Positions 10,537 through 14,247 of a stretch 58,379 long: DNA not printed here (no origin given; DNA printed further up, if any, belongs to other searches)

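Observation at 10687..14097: HdrA with a complete GltD/NfnB-like NAD(P)H module nested inside it, in an MvhADG-HdrBC context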

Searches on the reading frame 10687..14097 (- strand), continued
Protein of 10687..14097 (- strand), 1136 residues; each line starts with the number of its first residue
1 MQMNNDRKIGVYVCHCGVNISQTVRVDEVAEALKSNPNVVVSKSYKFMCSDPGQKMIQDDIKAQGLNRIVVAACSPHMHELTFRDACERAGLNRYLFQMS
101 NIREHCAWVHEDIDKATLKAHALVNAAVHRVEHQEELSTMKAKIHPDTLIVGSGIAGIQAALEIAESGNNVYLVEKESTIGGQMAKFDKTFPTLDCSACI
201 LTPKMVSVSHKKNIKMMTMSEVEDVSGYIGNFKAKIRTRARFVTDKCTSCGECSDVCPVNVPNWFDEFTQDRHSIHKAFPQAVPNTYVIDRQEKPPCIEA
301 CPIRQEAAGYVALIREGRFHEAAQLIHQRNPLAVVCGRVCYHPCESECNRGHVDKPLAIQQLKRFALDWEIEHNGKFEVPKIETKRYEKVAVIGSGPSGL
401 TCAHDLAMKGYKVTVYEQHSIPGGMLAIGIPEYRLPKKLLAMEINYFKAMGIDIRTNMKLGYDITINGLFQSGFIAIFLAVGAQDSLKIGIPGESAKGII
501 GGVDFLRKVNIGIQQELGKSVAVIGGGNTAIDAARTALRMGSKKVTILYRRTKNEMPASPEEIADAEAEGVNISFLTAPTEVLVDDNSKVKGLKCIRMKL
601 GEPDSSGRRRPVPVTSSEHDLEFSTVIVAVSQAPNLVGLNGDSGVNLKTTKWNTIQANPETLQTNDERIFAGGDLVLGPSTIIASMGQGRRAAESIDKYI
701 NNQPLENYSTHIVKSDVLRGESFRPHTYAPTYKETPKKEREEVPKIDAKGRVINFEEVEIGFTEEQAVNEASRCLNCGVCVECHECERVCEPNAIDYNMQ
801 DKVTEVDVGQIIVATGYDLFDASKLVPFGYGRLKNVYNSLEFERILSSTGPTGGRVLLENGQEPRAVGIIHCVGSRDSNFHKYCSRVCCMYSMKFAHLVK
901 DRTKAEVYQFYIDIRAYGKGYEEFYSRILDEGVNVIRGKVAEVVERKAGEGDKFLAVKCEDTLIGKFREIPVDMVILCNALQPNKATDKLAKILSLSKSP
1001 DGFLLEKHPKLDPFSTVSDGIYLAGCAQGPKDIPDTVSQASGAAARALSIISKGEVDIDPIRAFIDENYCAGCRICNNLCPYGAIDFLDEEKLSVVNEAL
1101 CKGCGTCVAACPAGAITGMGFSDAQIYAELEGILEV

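Call 11: find_homologous_proteins(query=window:10687-14097:-, max_evalue=1e-50)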
Query window:10687-14097:- (1136 aa): 8000 proteins with E <= 1e-50 among 8000 candidates; the best 120 are listed.
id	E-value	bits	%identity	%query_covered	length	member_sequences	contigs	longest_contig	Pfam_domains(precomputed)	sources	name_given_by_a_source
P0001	0.0e+0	2401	90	100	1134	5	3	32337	PF14697.12,PF13450.13,PF07992.21,PF12837.13,PF00070.34,PF03486.21,PF13484.12,PF12838.13,PF01134.29,PF01494.26,PF12831.14,PF01946.24,PF01266.31,PF14691.12,PF00890.31,PF00037.33,PF13738.13,PF01262.28,PF25160.2,PF13237.12,PF13187.12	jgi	-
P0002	0.0e+0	2290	85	100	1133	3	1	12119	PF14697.12,PF13450.13,PF07992.21,PF12837.13,PF00070.34,PF03486.21,PF13484.12,PF12838.13,PF01134.29,PF01494.26,PF12831.14,PF01946.24,PF01266.31,PF14691.12,PF00890.31,PF00037.33,PF13738.13,PF01262.28,PF13237.12,PF13187.12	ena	-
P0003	0.0e+0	2238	82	100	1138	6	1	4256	PF14697.12,PF13241.13,PF13450.13,PF07992.21,PF12837.13,PF00070.34,PF03486.21,PF13484.12,PF12838.13,PF01134.29,PF01494.26,PF12831.14,PF01946.24,PF01266.31,PF14691.12,PF00890.31,PF00037.33,PF13738.13,PF01262.28,PF13237.12,PF13183.12,PF13187.12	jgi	jgi:heterodisulfide reductase subunit A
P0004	0.0e+0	2209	82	100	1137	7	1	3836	PF14697.12,PF13450.13,PF07992.21,PF12837.13,PF00070.34,PF03486.21,PF13484.12,PF12838.13,PF01134.29,PF01494.26,PF12831.14,PF01946.24,PF01266.31,PF14691.12,PF00890.31,PF00037.33,PF13738.13,PF01262.28,PF13237.12,PF13187.12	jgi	jgi:heterodisulfide reductase subunit A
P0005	0.0e+0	2202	81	100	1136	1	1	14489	PF14697.12,PF13450.13,PF07992.21,PF12837.13,PF00070.34,PF03486.21,PF13484.12,PF12838.13,PF01134.29,PF01494.26,PF12831.14,PF01946.24,PF01266.31,PF14691.12,PF00890.31,PF00037.33,PF13738.13,PF01262.28,PF13237.12,PF13187.12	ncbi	ncbi:MAG: FAD-dependent oxidoreductase [Ignavibacteriaceae bacterium]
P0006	0.0e+0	2201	81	100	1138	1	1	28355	PF14697.12,PF13450.13,PF07992.21,PF12837.13,PF00070.34,PF03486.21,PF13484.12,PF12838.13,PF01134.29,PF01494.26,PF12831.14,PF01946.24,PF01266.31,PF14691.12,PF00890.31,PF00037.33,PF13738.13,PF01262.28,PF13237.12,PF13183.12,PF13187.12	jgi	jgi:heterodisulfide reductase subunit A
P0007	0.0e+0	2175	80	100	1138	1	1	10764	PF14697.12,PF13450.13,PF07992.21,PF12837.13,PF00070.34,PF03486.21,PF13484.12,PF12838.13,PF01134.29,PF01494.26,PF12831.14,PF01946.24,PF01266.31,PF14691.12,PF00890.31,PF00037.33,PF13738.13,PF01262.28,PF25160.2,PF13237.12,PF13187.12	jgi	jgi:heterodisulfide reductase subunit A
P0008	0.0e+0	2169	81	100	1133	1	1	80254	PF14697.12,PF13241.13,PF13450.13,PF07992.21,PF12837.13,PF00070.34,PF03486.21,PF13484.12,PF12838.13,PF01134.29,PF01494.26,PF12831.14,PF01946.24,PF01266.31,PF14691.12,PF00890.31,PF00037.33,PF13738.13,PF01262.28,PF25160.2,PF13237.12,PF13187.12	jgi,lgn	jgi:heterodisulfide reductase subunit A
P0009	0.0e+0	2168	81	100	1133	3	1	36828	PF14697.12,PF13241.13,PF13450.13,PF07992.21,PF12837.13,PF00070.34,PF03486.21,PF13484.12,PF12838.13,PF01134.29,PF01494.26,PF12831.14,PF01946.24,PF01266.31,PF14691.12,PF00890.31,PF00037.33,PF13738.13,PF01262.28,PF25160.2,PF13237.12,PF13187.12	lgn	-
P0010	0.0e+0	2158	80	100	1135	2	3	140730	PF14697.12,PF13450.13,PF07992.21,PF12837.13,PF00070.34,PF03486.21,PF13484.12,PF12838.13,PF01134.29,PF12831.14,PF01946.24,PF01266.31,PF14691.12,PF00890.31,PF00037.33,PF13738.13,PF01262.28,PF13237.12,PF13187.12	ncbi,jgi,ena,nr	ncbi:MAG TPA: FAD-dependent oxidoreductase [Ignavibacteria bacterium]|nr:FAD-dependent oxidoreductas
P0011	0.0e+0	2149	80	100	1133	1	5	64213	PF14697.12,PF13241.13,PF13450.13,PF07992.21,PF12837.13,PF00070.34,PF03486.21,PF13484.12,PF12838.13,PF01134.29,PF01494.26,PF12831.14,PF01946.24,PF01266.31,PF14691.12,PF00890.31,PF00037.33,PF13738.13,PF01262.28,PF25160.2,PF13237.12,PF13187.12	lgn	-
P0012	0.0e+0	2147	80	100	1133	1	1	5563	PF14697.12,PF13450.13,PF07992.21,PF12837.13,PF00070.34,PF03486.21,PF13484.12,PF12838.13,PF01134.29,PF01494.26,PF12831.14,PF01946.24,PF01266.31,PF14691.12,PF00890.31,PF00037.33,PF13738.13,PF01262.28,PF25160.2,PF13237.12,PF13187.12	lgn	-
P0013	0.0e+0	2120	78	100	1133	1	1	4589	PF14697.12,PF13241.13,PF13450.13,PF07992.21,PF12837.13,PF00070.34,PF03486.21,PF13484.12,PF12838.13,PF01134.29,PF01494.26,PF12831.14,PF01946.24,PF01266.31,PF12797.13,PF14691.12,PF00890.31,PF00037.33,PF13738.13,PF01262.28,PF13237.12,PF13187.12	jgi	-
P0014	0.0e+0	2120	78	100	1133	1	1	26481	PF14697.12,PF13241.13,PF13450.13,PF07992.21,PF12837.13,PF00070.34,PF03486.21,PF13484.12,PF12838.13,PF01134.29,PF01494.26,PF12831.14,PF01946.24,PF01266.31,PF12797.13,PF14691.12,PF00890.31,PF00037.33,PF13738.13,PF01262.28,PF13237.12,PF13187.12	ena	-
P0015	0.0e+0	2117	78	100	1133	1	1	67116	PF14697.12,PF13241.13,PF13450.13,PF07992.21,PF12837.13,PF00070.34,PF03486.21,PF13484.12,PF12838.13,PF01134.29,PF01494.26,PF12831.14,PF01946.24,PF01266.31,PF14691.12,PF00890.31,PF00037.33,PF13738.13,PF01262.28,PF13237.12,PF13187.12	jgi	-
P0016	0.0e+0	2116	78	100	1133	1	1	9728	PF14697.12,PF13241.13,PF13450.13,PF07992.21,PF12837.13,PF00070.34,PF03486.21,PF13484.12,PF12838.13,PF01134.29,PF01494.26,PF12831.14,PF01946.24,PF01266.31,PF12797.13,PF14691.12,PF00890.31,PF00037.33,PF13738.13,PF01262.28,PF13237.12,PF13187.12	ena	-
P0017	0.0e+0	2115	78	100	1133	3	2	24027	PF14697.12,PF13241.13,PF13450.13,PF07992.21,PF12837.13,PF00070.34,PF03486.21,PF13484.12,PF12838.13,PF01134.29,PF01494.26,PF12831.14,PF01946.24,PF01266.31,PF14691.12,PF00890.31,PF00037.33,PF13738.13,PF01262.28,PF13237.12,PF13187.12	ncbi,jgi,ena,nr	ncbi:MAG TPA: FAD-dependent oxidoreductase [Ignavibacteria bacterium]|nr:FAD-dependent oxidoreductas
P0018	0.0e+0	2104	77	100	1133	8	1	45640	PF14697.12,PF13241.13,PF13450.13,PF07992.21,PF12837.13,PF00070.34,PF03486.21,PF13484.12,PF12838.13,PF01134.29,PF01494.26,PF12831.14,PF01946.24,PF01266.31,PF14691.12,PF00890.31,PF00037.33,PF13738.13,PF01262.28,PF13237.12,PF13187.12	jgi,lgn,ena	-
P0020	0.0e+0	2090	76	100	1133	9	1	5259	PF14697.12,PF13241.13,PF13450.13,PF07992.21,PF12837.13,PF00070.34,PF03486.21,PF13484.12,PF12838.13,PF01134.29,PF01494.26,PF12831.14,PF01946.24,PF01266.31,PF12797.13,PF14691.12,PF00890.31,PF00037.33,PF13738.13,PF01262.28,PF25160.2,PF13237.12,PF13187.12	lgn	-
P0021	0.0e+0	2085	77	100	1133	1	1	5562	PF14697.12,PF13241.13,PF13450.13,PF07992.21,PF12837.13,PF00070.34,PF03486.21,PF12838.13,PF01134.29,PF01494.26,PF12831.14,PF01946.24,PF01266.31,PF14691.12,PF00890.31,PF00037.33,PF13738.13,PF01262.28,PF13237.12,PF13183.12,PF13187.12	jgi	jgi:heterodisulfide reductase subunit A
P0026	0.0e+0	2069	76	100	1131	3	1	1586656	PF14697.12,PF13241.13,PF13450.13,PF07992.21,PF12837.13,PF00070.34,PF03486.21,PF13484.12,PF12838.13,PF01134.29,PF01494.26,PF12831.14,PF01946.24,PF01266.31,PF14691.12,PF00890.31,PF00037.33,PF13738.13,PF01262.28,PF25160.2,PF13237.12,PF13187.12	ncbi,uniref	ncbi:FAD-dependent oxidoreductase [Rosettibacter firmus]|uniref:FAD-dependent oxidoreductase n=1 Tax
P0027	0.0e+0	2068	76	100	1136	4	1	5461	PF14697.12,PF13241.13,PF13450.13,PF07992.21,PF12837.13,PF00070.34,PF03486.21,PF12838.13,PF01134.29,PF01494.26,PF12831.14,PF01946.24,PF01266.31,PF01593.31,PF14691.12,PF00890.31,PF00037.33,PF13738.13,PF01262.28,PF25160.2,PF13237.12,PF13187.12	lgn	-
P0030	0.0e+0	2038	75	100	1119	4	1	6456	PF14697.12,PF13241.13,PF13450.13,PF07992.21,PF12837.13,PF00070.34,PF03486.21,PF13484.12,PF12838.13,PF01134.29,PF01494.26,PF12831.14,PF01946.24,PF01266.31,PF14691.12,PF00890.31,PF00037.33,PF13738.13,PF01262.28,PF25160.2,PF13237.12,PF13187.12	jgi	jgi:heterodisulfide reductase subunit A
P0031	0.0e+0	1911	70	100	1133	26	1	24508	PF14697.12,PF13450.13,PF07992.21,PF12837.13,PF00070.34,PF03486.21,PF13484.12,PF12838.13,PF01134.29,PF01494.26,PF12831.14,PF01946.24,PF01266.31,PF01593.31,PF12797.13,PF14691.12,PF00890.31,PF00037.33,PF13738.13,PF01262.28,PF25160.2,PF13237.12,PF13187.12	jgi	-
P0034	0.0e+0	1885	70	100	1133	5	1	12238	PF14697.12,PF13241.13,PF13450.13,PF07992.21,PF12837.13,PF00070.34,PF03486.21,PF13484.12,PF12838.13,PF01134.29,PF01494.26,PF12831.14,PF01946.24,PF01266.31,PF01593.31,PF12797.13,PF14691.12,PF00890.31,PF00037.33,PF13738.13,PF01262.28,PF13237.12,PF13187.12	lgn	-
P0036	0.0e+0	1872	70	100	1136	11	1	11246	PF14697.12,PF13241.13,PF13450.13,PF07992.21,PF12837.13,PF00070.34,PF03486.21,PF12838.13,PF01134.29,PF01494.26,PF12831.14,PF01946.24,PF01266.31,PF01593.31,PF14691.12,PF00890.31,PF00037.33,PF13738.13,PF01262.28,PF25160.2,PF13237.12,PF13187.12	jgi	jgi:heterodisulfide reductase subunit A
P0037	0.0e+0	1870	69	100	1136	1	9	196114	PF14697.12,PF13241.13,PF13450.13,PF07992.21,PF12837.13,PF00070.34,PF03486.21,PF13484.12,PF12838.13,PF01134.29,PF01494.26,PF12831.14,PF01946.24,PF01266.31,PF14691.12,PF00890.31,PF00037.33,PF13738.13,PF01262.28,PF13237.12,PF13187.12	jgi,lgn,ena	jgi:heterodisulfide reductase subunit A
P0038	0.0e+0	1869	69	100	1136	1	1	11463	PF14697.12,PF13241.13,PF13450.13,PF07992.21,PF12837.13,PF00070.34,PF03486.21,PF13484.12,PF12838.13,PF01134.29,PF01494.26,PF12831.14,PF01946.24,PF01266.31,PF12797.13,PF14691.12,PF00890.31,PF00037.33,PF13738.13,PF01262.28,PF13237.12,PF13187.12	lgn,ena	-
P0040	0.0e+0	1848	68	100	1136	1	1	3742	PF14697.12,PF13450.13,PF07992.21,PF12837.13,PF00070.34,PF03486.21,PF13484.12,PF12838.13,PF01134.29,PF01494.26,PF12831.14,PF01946.24,PF01266.31,PF01593.31,PF14691.12,PF00890.31,PF00037.33,PF13738.13,PF01262.28,PF25160.2,PF13237.12,PF13187.12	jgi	jgi:heterodisulfide reductase subunit A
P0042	0.0e+0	1809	67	100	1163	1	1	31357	PF14697.12,PF13241.13,PF13450.13,PF07992.21,PF00070.34,PF03486.21,PF13484.12,PF12838.13,PF01134.29,PF01494.26,PF12831.14,PF01946.24,PF01266.31,PF01593.31,PF14691.12,PF00890.31,PF00037.33,PF13738.13,PF01262.28,PF25160.2,PF13237.12,PF13187.12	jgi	jgi:heterodisulfide reductase subunit A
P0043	0.0e+0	1801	67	99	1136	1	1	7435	PF14697.12,PF13241.13,PF13450.13,PF07992.21,PF12837.13,PF00070.34,PF03486.21,PF13484.12,PF12838.13,PF01134.29,PF01494.26,PF12831.14,PF01946.24,PF01266.31,PF12797.13,PF14691.12,PF00890.31,PF00037.33,PF13738.13,PF01262.28,PF25160.2,PF13237.12,PF13187.12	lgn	-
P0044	0.0e+0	1795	66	100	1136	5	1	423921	PF14697.12,PF13450.13,PF07992.21,PF12837.13,PF00070.34,PF03486.21,PF13484.12,PF12838.13,PF01134.29,PF01494.26,PF12831.14,PF01946.24,PF01266.31,PF01593.31,PF14691.12,PF00890.31,PF00037.33,PF13738.13,PF01262.28,PF13237.12,PF13187.12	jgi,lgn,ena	-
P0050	0.0e+0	1736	65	100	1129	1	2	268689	PF14697.12,PF13241.13,PF13450.13,PF07992.21,PF12837.13,PF00070.34,PF03486.21,PF13484.12,PF12838.13,PF01134.29,PF01494.26,PF12831.14,PF01946.24,PF01266.31,PF01593.31,PF14691.12,PF00890.31,PF00037.33,PF13738.13,PF01262.28,PF13237.12,PF13187.12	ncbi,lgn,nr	ncbi:MAG: FAD-dependent oxidoreductase [Candidatus Latescibacteria bacterium]|nr:FAD-dependent oxido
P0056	0.0e+0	1714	64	99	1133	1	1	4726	PF14697.12,PF13450.13,PF07992.21,PF12837.13,PF00070.34,PF03486.21,PF12838.13,PF01134.29,PF01494.26,PF12831.14,PF01946.24,PF01266.31,PF12797.13,PF14691.12,PF00890.31,PF00037.33,PF13738.13,PF13237.12,PF13187.12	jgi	jgi:heterodisulfide reductase subunit A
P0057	0.0e+0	1712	65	99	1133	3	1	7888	PF14697.12,PF13450.13,PF07992.21,PF12837.13,PF00070.34,PF03486.21,PF12838.13,PF01134.29,PF01494.26,PF12831.14,PF01946.24,PF01266.31,PF01593.31,PF14691.12,PF00890.31,PF00037.33,PF13738.13,PF01262.28,PF13237.12,PF13187.12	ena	-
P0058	0.0e+0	1710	64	99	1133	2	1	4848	PF14697.12,PF13450.13,PF07992.21,PF12837.13,PF00070.34,PF03486.21,PF12838.13,PF01134.29,PF01494.26,PF12831.14,PF01946.24,PF01266.31,PF12797.13,PF14691.12,PF00890.31,PF00037.33,PF13738.13,PF01262.28,PF13237.12,PF13187.12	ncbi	-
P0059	0.0e+0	1710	63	100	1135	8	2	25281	PF14697.12,PF13450.13,PF07992.21,PF12837.13,PF00070.34,PF03486.21,PF12838.13,PF01134.29,PF01494.26,PF12831.14,PF01946.24,PF01266.31,PF14691.12,PF00890.31,PF00037.33,PF13738.13,PF01262.28,PF13237.12,PF13187.12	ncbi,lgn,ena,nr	ncbi:MAG: FAD-dependent oxidoreductase [Candidatus Aminicenantes bacterium]|nr:FAD-dependent oxidore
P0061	0.0e+0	1706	63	99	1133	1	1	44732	PF14697.12,PF13450.13,PF07992.21,PF12837.13,PF00070.34,PF03486.21,PF12838.13,PF01134.29,PF01494.26,PF12831.14,PF01946.24,PF01266.31,PF14691.12,PF00890.31,PF00037.33,PF13738.13,PF13237.12,PF13187.12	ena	-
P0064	0.0e+0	1703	63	99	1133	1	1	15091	PF14697.12,PF13450.13,PF07992.21,PF12837.13,PF00070.34,PF03486.21,PF12838.13,PF01134.29,PF01494.26,PF12831.14,PF01946.24,PF01266.31,PF01593.31,PF14691.12,PF00890.31,PF00037.33,PF13738.13,PF01262.28,PF13237.12,PF13183.12,PF13187.12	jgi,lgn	jgi:heterodisulfide reductase subunit A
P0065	0.0e+0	1702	64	100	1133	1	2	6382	PF14697.12,PF13450.13,PF07992.21,PF12837.13,PF00070.34,PF03486.21,PF12838.13,PF01134.29,PF01494.26,PF12831.14,PF01946.24,PF01266.31,PF01593.31,PF14691.12,PF00890.31,PF00037.33,PF13738.13,PF01262.28,PF13237.12,PF13187.12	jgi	jgi:heterodisulfide reductase subunit A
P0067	0.0e+0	1699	64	99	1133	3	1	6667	PF14697.12,PF13450.13,PF07992.21,PF12837.13,PF00070.34,PF03486.21,PF13484.12,PF12838.13,PF01134.29,PF01494.26,PF12831.14,PF01946.24,PF01266.31,PF14691.12,PF00890.31,PF00037.33,PF13738.13,PF01262.28,PF13237.12,PF13187.12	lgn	-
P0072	0.0e+0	1689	63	99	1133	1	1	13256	PF14697.12,PF13241.13,PF13450.13,PF07992.21,PF12837.13,PF00070.34,PF03486.21,PF13484.12,PF12838.13,PF01134.29,PF01494.26,PF12831.14,PF01946.24,PF01266.31,PF01593.31,PF14691.12,PF00890.31,PF00037.33,PF13738.13,PF01262.28,PF13237.12,PF13187.12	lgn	-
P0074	0.0e+0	1687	64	99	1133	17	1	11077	PF14697.12,PF13450.13,PF07992.21,PF12837.13,PF00070.34,PF03486.21,PF12838.13,PF01494.26,PF12831.14,PF01946.24,PF01266.31,PF14691.12,PF00890.31,PF00037.33,PF13738.13,PF13237.12,PF13187.12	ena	-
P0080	0.0e+0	1683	63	99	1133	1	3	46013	PF14697.12,PF13241.13,PF13450.13,PF07992.21,PF12837.13,PF00070.34,PF03486.21,PF13484.12,PF12838.13,PF01134.29,PF01494.26,PF12831.14,PF01946.24,PF01266.31,PF01593.31,PF14691.12,PF00890.31,PF00037.33,PF13738.13,PF01262.28,PF13237.12,PF13187.12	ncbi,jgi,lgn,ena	-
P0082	0.0e+0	1682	63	99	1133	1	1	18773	PF14697.12,PF13450.13,PF07992.21,PF12837.13,PF00070.34,PF03486.21,PF13484.12,PF12838.13,PF01134.29,PF12831.14,PF01946.24,PF01266.31,PF14691.12,PF00890.31,PF00037.33,PF13738.13,PF01262.28,PF13237.12,PF13187.12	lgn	-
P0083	0.0e+0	1681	63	99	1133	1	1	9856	PF14697.12,PF13450.13,PF07992.21,PF12837.13,PF00070.34,PF03486.21,PF12838.13,PF01134.29,PF01494.26,PF12831.14,PF01946.24,PF01266.31,PF01593.31,PF14691.12,PF00890.31,PF00037.33,PF13738.13,PF01262.28,PF13237.12,PF13187.12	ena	-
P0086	0.0e+0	1680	62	100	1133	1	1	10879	PF14697.12,PF13241.13,PF13450.13,PF07992.21,PF12837.13,PF00070.34,PF03486.21,PF13484.12,PF12838.13,PF01134.29,PF01494.26,PF12831.14,PF01946.24,PF01266.31,PF01593.31,PF14691.12,PF00890.31,PF00037.33,PF13738.13,PF01262.28,PF13237.12,PF13187.12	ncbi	ncbi:MAG: FAD-dependent oxidoreductase [Candidatus Aminicenantales bacterium]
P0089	0.0e+0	1677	62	100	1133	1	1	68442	PF14697.12,PF13450.13,PF07992.21,PF12837.13,PF00070.34,PF03486.21,PF12838.13,PF01494.26,PF12831.14,PF01946.24,PF01266.31,PF14691.12,PF00890.31,PF00037.33,PF13738.13,PF13237.12,PF13187.12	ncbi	ncbi:MAG: FAD-dependent oxidoreductase [Candidatus Aminicenantaceae bacterium]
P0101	0.0e+0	1666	63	99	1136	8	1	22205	PF14697.12,PF13241.13,PF13450.13,PF07992.21,PF12837.13,PF00070.34,PF03486.21,PF13484.12,PF12838.13,PF01134.29,PF01494.26,PF12831.14,PF01946.24,PF01266.31,PF14691.12,PF00890.31,PF00037.33,PF13738.13,PF01262.28,PF13237.12,PF13187.12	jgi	jgi:heterodisulfide reductase subunit A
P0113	0.0e+0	1659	63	100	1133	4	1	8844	PF14697.12,PF13450.13,PF07992.21,PF12837.13,PF00070.34,PF03486.21,PF12838.13,PF01134.29,PF01494.26,PF12831.14,PF01946.24,PF01266.31,PF12797.13,PF14691.12,PF00890.31,PF00037.33,PF13738.13,PF01262.28,PF13237.12,PF13187.12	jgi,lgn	-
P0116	0.0e+0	1658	62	99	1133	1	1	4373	PF14697.12,PF13450.13,PF07992.21,PF12837.13,PF00070.34,PF03486.21,PF12838.13,PF01134.29,PF01494.26,PF12831.14,PF01946.24,PF01266.31,PF14691.12,PF00890.31,PF00037.33,PF13738.13,PF01262.28,PF13237.12,PF13187.12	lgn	-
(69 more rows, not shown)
